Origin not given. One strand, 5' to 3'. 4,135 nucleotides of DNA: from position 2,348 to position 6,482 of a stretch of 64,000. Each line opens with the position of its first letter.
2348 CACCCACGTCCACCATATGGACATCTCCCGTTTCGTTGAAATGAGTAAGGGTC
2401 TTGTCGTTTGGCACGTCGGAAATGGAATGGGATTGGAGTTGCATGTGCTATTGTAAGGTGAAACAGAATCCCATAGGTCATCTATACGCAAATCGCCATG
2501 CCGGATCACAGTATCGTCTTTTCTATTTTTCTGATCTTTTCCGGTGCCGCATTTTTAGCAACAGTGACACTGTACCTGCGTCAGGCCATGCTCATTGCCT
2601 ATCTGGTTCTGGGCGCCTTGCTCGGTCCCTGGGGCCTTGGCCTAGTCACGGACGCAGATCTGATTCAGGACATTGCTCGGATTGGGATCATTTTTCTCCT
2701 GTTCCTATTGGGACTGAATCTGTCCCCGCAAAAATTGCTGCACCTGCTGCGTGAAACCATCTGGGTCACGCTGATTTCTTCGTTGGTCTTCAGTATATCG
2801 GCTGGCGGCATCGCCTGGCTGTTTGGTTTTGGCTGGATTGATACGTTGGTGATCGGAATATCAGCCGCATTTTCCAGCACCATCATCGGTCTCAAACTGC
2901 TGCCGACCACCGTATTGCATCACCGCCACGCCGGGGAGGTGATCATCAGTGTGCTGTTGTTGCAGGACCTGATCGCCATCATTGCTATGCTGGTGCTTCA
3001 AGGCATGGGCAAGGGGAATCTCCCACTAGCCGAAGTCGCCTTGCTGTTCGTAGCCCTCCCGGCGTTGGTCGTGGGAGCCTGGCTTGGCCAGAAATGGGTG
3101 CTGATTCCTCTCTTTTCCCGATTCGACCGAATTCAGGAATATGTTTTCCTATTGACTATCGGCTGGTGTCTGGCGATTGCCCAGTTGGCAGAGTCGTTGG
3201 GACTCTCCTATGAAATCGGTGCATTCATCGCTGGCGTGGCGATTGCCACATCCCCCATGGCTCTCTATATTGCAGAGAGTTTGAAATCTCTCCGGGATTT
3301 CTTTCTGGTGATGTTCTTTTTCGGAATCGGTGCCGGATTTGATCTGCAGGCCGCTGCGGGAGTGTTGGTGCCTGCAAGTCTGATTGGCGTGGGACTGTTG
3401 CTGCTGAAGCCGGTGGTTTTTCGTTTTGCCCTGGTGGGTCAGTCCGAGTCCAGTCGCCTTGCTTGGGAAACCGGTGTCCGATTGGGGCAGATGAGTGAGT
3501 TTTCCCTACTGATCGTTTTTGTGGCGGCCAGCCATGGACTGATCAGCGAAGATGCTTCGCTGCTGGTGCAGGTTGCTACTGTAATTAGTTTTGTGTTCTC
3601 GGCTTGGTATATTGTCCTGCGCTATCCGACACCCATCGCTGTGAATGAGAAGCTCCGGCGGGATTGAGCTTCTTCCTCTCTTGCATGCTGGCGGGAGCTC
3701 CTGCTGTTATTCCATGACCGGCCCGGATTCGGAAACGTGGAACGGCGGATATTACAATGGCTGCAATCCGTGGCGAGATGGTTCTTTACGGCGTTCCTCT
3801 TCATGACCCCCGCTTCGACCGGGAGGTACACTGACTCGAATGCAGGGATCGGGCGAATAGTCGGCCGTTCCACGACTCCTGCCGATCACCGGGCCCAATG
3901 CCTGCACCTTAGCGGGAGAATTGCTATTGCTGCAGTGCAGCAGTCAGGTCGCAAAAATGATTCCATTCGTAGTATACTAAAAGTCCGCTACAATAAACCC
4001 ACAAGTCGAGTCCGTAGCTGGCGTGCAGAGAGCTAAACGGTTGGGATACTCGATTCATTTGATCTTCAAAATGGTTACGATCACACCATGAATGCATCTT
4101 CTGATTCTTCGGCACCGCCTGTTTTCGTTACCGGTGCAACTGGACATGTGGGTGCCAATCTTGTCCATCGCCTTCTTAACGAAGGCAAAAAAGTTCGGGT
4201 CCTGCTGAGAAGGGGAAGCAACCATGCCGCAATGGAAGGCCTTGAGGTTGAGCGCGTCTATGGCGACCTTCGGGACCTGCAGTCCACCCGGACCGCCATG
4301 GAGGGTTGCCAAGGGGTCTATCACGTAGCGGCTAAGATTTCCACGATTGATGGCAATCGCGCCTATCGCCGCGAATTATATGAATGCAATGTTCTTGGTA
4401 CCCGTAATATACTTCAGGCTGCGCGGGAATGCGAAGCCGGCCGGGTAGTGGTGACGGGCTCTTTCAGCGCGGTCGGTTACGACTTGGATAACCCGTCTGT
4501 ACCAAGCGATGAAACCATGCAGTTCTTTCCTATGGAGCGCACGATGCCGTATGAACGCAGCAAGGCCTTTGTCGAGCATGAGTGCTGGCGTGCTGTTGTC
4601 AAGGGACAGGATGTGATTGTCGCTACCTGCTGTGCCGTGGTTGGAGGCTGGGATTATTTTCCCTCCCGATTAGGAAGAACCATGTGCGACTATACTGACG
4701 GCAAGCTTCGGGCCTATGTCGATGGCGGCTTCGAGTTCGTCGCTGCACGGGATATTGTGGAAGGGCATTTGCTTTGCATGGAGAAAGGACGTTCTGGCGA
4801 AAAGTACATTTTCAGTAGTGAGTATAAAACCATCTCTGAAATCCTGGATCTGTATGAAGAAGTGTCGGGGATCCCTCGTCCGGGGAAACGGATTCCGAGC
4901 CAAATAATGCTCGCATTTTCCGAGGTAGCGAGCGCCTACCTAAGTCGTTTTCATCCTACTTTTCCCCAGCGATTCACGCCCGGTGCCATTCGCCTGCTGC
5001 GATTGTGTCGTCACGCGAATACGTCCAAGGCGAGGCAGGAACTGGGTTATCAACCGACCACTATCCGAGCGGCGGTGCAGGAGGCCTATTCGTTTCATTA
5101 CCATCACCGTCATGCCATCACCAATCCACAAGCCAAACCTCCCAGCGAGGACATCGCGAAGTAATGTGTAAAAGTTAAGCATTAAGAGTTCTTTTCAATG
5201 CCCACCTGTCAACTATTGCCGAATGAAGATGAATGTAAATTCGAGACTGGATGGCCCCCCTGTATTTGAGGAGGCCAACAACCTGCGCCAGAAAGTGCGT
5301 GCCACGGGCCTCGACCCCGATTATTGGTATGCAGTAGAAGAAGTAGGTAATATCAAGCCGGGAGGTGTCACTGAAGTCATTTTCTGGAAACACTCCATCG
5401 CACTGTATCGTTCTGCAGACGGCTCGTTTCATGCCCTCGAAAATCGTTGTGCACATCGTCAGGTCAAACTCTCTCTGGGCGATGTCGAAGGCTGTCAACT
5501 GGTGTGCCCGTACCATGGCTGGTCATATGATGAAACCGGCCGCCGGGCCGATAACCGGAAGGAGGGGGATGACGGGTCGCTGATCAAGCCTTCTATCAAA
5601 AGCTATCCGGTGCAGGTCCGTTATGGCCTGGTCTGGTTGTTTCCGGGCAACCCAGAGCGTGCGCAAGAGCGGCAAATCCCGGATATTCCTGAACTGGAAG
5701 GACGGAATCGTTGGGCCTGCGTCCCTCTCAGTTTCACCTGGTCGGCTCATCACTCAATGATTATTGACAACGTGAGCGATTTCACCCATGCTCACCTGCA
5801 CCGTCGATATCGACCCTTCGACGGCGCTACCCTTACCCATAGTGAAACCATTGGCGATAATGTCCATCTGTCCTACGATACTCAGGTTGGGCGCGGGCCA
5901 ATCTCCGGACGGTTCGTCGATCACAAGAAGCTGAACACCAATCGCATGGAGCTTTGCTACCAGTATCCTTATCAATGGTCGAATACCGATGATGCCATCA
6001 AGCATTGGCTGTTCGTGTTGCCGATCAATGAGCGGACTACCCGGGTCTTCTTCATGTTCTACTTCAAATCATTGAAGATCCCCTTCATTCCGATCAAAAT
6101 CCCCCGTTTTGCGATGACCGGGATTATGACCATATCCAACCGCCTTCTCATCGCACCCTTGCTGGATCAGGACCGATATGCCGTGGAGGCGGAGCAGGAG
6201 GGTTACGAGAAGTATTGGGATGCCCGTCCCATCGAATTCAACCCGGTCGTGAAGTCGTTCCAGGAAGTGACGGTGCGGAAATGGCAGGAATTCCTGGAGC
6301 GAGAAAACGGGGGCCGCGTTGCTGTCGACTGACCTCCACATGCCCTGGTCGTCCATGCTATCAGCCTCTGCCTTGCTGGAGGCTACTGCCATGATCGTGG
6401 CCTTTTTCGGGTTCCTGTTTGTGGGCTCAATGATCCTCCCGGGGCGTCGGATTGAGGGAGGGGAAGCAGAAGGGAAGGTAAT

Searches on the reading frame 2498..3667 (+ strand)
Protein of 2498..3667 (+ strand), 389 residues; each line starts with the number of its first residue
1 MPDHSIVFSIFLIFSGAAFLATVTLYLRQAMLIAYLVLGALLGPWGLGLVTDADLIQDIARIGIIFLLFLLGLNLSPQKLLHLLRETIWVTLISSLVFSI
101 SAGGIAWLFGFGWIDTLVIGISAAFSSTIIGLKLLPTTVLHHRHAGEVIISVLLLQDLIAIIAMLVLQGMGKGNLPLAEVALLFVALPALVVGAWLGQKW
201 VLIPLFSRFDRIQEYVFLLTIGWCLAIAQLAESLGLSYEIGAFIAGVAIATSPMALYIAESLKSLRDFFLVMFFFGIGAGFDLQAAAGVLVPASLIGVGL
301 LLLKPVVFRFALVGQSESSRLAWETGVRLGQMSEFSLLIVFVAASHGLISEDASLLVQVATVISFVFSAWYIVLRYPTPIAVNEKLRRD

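Call 5: search_protein_families(library=pfam, proteins=[window:2498-3667:+], max_evalue=0.001)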
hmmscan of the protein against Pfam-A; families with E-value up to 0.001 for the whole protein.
window:2498-3667:+ (389 aa): 1 family
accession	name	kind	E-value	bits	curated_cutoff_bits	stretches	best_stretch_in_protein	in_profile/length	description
PF00999.27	Na_H_Exchanger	-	8.7e-45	153.6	26.2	1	19-366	5-363/375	Sodium/hydrogen exchanger, transmembrane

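Call 6: search_protein_families(library=ncbifam, proteins=[window:2498-3667:+], max_evalue=0.001)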
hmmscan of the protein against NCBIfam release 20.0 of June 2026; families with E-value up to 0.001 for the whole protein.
window:2498-3667:+ (389 aa): 5 families
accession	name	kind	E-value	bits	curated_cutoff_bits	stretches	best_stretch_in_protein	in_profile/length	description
TIGR00932.1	2a37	subfamily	1.4e-40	139.6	238.3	1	22-282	9-275/275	monovalent cation:proton antiporter-2 (CPA2) family protein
NF002973.0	PRK03659.1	equivalog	7.6e-36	123.8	804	1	13-366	12-367/602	glutathione-regulated potassium-efflux system protein KefB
NF045626.1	FeTrans_MagA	equivalog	7.7e-36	123.9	700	1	20-373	21-376/386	iron transporter MagA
NF002924.0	PRK03562.1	equivalog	4.1e-35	121.3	752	1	6-374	6-378/623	glutathione-regulated potassium-efflux system protein KefC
NF007950.1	PRK10669.1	equivalog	1.3e-19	70.5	700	1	18-368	19-380/547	YbaL family putative K(+) efflux transporter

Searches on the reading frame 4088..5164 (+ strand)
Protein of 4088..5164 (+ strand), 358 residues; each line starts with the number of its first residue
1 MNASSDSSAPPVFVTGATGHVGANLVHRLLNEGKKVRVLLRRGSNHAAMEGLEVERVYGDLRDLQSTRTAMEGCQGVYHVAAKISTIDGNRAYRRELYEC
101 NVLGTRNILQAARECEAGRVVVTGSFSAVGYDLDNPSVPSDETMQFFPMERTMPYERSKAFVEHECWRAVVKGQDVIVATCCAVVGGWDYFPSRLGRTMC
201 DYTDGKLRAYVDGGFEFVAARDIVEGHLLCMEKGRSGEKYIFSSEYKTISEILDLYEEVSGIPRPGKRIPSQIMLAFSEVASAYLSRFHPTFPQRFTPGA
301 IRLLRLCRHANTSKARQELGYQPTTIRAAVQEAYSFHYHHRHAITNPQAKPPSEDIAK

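Call 5: search_protein_families(library=pfam, proteins=[window:4088-5164:+], max_evalue=0.001)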
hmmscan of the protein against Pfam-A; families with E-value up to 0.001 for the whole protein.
window:4088-5164:+ (358 aa): 10 families
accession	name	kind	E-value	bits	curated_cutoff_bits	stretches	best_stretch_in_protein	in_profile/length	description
PF01370.27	Epimerase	-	4.6e-34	118.3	20.9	1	12-240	1-237/240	NAD dependent epimerase/dehydratase family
PF16363.11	GDP_Man_Dehyd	-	2.8e-21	76.8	27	1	13-325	1-323/332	GDP-mannose 4,6 dehydratase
PF01073.25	3Beta_HSD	-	6e-19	68.6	22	1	14-168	2-159/280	3-beta hydroxysteroid dehydrogenase/isomerase family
PF13460.12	NAD_binding_10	-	5.1e-14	53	27.2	1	16-129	1-102/184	NAD(P)H-binding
PF07993.18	NAD_binding_4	-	1.8e-12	47.4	20.1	2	68-186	83-209/258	Male sterility protein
PF02719.21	Polysacc_synt_2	-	2.2e-10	40.7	20.2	1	12-124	1-127/293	Polysaccharide biosynthesis protein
PF05368.20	NmrA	-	4e-09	36.9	27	1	12-82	5-78/298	NmrA-like family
PF04321.23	RmlD_sub_bind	-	3.1e-05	23.6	27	1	12-117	3-94/287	RmlD substrate binding domain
PF00106.31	adh_short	-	0.00046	20.2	26.6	0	12-76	3-73/195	short chain dehydrogenase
PF08659.16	KR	-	0.00076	19.9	22.6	0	13-129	4-140/180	KR domain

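Call 6: search_protein_families(library=ncbifam, proteins=[window:4088-5164:+], max_evalue=0.001)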
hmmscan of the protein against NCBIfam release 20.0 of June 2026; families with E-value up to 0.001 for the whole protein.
window:4088-5164:+ (358 aa): 27 families (the best 25 are shown)
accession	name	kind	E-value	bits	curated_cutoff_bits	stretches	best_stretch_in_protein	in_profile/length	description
NF052578.1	StrlDmthSdmBMthl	equivalog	1.6e-99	333.8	600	1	13-337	4-322/328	sterol demethylase protein SdmB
TIGR03466.1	HpnA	hypoth_equivalog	2.3e-70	237.1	367.65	1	12-338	3-322/327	hopanoid-associated sugar epimerase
NF042423.1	oxyalk_red_Shew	equivalog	3.4e-22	78.9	580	1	11-324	10-321/331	2-alkyl-3-oxoalkanoate reductase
NF042422.1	oxyalk_red_OleD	equivalog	1.8e-20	73.5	580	1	12-323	3-313/329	2-alkyl-3-oxoalkanoate reductase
TIGR04180.1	EDH_00030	hypoth_equivalog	4.1e-18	65.5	475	1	12-159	1-149/297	NAD-dependent 4,6-dehydratase LegB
TIGR01181.1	dTDP_gluc_dehyt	equivalog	1e-12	47.8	365.1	1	12-247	2-247/321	dTDP-glucose 4,6-dehydratase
TIGR01179.1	galE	equivalog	1.5e-12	47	262.3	1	12-164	2-154/332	UDP-glucose 4-epimerase GalE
TIGR01746.1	Thioester-redct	subfamily_domain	5.2e-12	45.7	213.35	2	12-53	2-45/371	thioester reductase domain-containing protein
NF041293.1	G6PDh_Azf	equivalog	2.7e-10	40.1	400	1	11-130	4-120/252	NAD-dependent glucose-6-phosphate dehydrogenase Azf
NF050030.1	thlkprotThyD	equivalog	1.3e-09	37.7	400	1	12-132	3-127/305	thylakoid membrane protein ThyD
TIGR02622.1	CDP_4_6_dhtase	equivalog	2.7e-09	36.7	278.45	1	12-194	7-201/352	CDP-glucose 4,6-dehydratase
NF004520.0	PRK05865.1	equivalog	3.4e-09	35.2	1509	1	12-126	3-104/854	sugar epimerase family protein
NF058621.1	DiazavRedAvaA7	equivalog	6.4e-09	35.9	400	1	12-124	3-113/304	3-diazoavenalumate denitrifying reductase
TIGR01777.1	yfcH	hypoth_equivalog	2.4e-08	33.9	207.35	1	12-143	1-127/292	TIGR01777 family oxidoreductase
TIGR04130.1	FnlA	equivalog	2.8e-08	33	730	1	13-129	8-128/337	UDP-N-acetylglucosamine 4,6-dehydratase/5-epimerase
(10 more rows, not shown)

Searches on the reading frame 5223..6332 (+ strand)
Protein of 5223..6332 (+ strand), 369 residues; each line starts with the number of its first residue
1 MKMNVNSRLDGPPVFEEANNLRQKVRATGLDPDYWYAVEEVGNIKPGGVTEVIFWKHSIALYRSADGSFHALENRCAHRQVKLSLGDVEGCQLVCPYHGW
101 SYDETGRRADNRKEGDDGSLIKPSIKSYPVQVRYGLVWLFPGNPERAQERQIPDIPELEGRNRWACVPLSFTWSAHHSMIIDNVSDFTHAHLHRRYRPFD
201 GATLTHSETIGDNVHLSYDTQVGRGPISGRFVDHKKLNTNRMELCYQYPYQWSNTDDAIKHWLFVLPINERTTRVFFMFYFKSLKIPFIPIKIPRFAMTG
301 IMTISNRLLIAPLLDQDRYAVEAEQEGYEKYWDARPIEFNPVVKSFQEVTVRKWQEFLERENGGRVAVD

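Call 5: search_protein_families(library=pfam, proteins=[window:5223-6332:+], max_evalue=0.001)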
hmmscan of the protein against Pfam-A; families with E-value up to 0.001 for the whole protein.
window:5223-6332:+ (369 aa): 2 families
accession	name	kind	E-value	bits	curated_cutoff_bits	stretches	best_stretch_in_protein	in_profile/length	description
PF00355.32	Rieske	-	1.5e-20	73.4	20.3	1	35-125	2-84/88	Rieske [2Fe-2S] domain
PF19112.6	VanA_C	-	1.3e-13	52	23.5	1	173-356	1-188/193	Vanillate O-demethylase oxygenase C-terminal domain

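Call 6: search_protein_families(library=ncbifam, proteins=[window:5223-6332:+], max_evalue=0.001)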
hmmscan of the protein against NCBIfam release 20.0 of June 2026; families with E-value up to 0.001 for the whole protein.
window:5223-6332:+ (369 aa): 11 families
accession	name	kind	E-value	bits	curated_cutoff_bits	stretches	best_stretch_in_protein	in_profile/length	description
NF052579.1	BetMthstMoxSdmAMthl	equivalog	3.5e-118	394.6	600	1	21-361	4-346/351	4beta-methylsterol monooxygenase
NF007422.0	PRK09965.1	equivalog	2.6e-08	33.8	113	1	40-107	8-74/106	bifunctional 3-phenylpropionate/cinnamic acid dioxygenase ferredoxin subunit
NF042946.1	3PPDioc_HcaE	equivalog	4e-08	32.7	830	1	45-107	50-113/450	3-phenylpropionate/cinnamic acid dioxygenase subunit alpha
NF058607.1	GlBtMonoOxGbcA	equivalog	1.9e-07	29.9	670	1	56-108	78-131/420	glycine betaine monooxygenase oxygenase subunit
TIGR02377.1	MocE_fam_FeS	subfamily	2.5e-07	30.6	136.15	1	52-137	16-97/101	MocE family 2Fe-2S type ferredoxin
NF041683.1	ant_diox_AndAb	equivalog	4.8e-07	29.9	150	1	35-133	2-92/100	anthranilate 1,2-dioxygenase ferredoxin subunit AndAb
TIGR02378.1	nirD_assim_sml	equivalog_domain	1.3e-06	28.5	74.65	1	35-138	2-102/105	nitrite reductase small subunit NirD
TIGR03228.1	anthran_1_2_A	equivalog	2.4e-05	23.3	671.9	1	37-113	42-119/438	anthranilate 1,2-dioxygenase large subunit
TIGR03229.1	benzo_1_2_benA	equivalog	6.9e-05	21.9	780.95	1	56-109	61-115/433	benzoate 1,2-dioxygenase large subunit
NF042948.2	3PPDioc_HcaC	equivalog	7.9e-05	22.9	150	1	40-102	8-70/105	3-phenylpropionate/cinnamic acid dioxygenase ferredoxin subunit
NF041684.1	ant_diox_AndAc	equivalog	9.9e-05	21.1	750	1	59-107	72-121/418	anthranilate 1,2-dioxygenase large subunit AndAc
